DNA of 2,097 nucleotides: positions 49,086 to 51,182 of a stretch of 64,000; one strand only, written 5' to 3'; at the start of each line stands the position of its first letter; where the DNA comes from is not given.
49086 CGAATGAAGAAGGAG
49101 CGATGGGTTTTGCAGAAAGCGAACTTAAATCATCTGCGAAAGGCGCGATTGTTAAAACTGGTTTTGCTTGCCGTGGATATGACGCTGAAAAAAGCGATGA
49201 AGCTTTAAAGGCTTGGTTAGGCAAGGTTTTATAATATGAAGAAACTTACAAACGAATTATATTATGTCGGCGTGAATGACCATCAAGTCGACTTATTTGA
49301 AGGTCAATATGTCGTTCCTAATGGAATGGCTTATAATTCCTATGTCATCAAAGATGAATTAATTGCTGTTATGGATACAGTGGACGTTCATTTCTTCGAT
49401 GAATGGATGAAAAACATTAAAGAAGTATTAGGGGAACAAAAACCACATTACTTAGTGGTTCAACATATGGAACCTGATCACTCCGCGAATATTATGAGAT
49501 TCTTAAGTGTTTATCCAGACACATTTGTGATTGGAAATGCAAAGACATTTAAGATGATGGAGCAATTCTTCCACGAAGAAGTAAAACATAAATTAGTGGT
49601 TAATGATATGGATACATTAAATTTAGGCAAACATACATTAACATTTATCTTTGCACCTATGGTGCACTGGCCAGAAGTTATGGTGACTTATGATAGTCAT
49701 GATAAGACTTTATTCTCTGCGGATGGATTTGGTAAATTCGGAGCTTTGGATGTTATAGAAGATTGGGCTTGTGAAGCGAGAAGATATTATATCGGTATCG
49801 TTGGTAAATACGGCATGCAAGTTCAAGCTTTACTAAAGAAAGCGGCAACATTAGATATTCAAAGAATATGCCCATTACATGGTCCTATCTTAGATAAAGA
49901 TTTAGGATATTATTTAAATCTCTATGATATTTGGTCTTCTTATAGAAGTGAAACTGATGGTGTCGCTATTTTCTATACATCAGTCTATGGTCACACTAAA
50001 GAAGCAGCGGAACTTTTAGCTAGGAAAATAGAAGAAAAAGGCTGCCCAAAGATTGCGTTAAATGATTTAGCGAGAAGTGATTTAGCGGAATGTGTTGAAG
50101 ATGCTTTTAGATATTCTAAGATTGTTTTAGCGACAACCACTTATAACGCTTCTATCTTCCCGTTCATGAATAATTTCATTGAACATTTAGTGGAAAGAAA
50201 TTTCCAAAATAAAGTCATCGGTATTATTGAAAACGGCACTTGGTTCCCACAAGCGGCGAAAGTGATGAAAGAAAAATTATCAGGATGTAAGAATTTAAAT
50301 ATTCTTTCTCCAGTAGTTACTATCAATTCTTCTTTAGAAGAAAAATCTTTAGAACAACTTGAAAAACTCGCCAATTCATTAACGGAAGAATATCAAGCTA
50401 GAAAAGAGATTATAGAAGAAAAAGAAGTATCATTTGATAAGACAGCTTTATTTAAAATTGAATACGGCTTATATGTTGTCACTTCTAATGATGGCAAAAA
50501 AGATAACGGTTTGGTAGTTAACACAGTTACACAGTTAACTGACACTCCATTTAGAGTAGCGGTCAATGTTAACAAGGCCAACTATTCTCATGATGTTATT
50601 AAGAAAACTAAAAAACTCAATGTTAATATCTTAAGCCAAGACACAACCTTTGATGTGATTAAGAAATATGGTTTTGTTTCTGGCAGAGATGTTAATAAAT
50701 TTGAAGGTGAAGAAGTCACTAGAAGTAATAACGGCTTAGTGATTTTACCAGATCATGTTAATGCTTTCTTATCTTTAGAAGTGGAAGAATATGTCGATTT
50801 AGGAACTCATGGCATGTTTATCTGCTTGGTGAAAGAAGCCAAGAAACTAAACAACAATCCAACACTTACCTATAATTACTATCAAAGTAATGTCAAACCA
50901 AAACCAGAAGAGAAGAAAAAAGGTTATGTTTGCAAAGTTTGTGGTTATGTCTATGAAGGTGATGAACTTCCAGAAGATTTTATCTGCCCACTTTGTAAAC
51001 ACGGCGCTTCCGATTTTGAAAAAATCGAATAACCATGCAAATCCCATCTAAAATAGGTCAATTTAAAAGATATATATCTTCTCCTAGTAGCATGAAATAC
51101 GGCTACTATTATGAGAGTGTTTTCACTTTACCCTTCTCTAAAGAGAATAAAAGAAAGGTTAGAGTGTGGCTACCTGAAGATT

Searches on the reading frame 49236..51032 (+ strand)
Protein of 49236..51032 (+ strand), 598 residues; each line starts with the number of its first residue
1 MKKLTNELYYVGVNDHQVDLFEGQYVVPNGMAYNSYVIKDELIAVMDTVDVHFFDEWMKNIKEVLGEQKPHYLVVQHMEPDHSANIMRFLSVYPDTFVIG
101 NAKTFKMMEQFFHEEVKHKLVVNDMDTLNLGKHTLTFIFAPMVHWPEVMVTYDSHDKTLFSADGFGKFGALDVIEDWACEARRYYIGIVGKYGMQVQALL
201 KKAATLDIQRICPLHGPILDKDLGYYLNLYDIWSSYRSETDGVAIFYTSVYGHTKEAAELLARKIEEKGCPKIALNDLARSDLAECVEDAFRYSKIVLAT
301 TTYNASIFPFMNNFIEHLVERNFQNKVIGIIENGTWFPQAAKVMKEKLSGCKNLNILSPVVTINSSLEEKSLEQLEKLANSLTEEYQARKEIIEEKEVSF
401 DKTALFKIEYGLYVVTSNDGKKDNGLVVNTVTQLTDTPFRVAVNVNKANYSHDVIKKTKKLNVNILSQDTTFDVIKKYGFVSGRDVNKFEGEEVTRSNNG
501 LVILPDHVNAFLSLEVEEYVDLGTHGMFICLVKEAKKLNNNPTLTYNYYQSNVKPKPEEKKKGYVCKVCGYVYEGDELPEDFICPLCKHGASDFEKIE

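Call 91: search_protein_families(library=pfam, proteins=[window:49236-51032:+], max_evalue=0.00001)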
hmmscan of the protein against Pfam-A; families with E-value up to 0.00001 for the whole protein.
window:49236-51032:+ (598 aa): 4 families
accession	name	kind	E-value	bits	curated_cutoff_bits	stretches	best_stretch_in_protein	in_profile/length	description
PF01613.24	Flavin_Reduct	-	6.7e-30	104.7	27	1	408-553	4-149/153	Flavin reductase like domain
PF19583.5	ODP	-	1.4e-17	64.6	27.2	1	33-216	3-194/194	ODP family beta lactamase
PF21349.2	RUBY_RBDX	-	8e-12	44.8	26.5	1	564-595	1-30/30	Rubrerythrin, rubredoxin-like domain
PF12724.12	Flavodoxin_5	-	4.5e-06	27.5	27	1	245-335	2-86/145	Flavodoxin domain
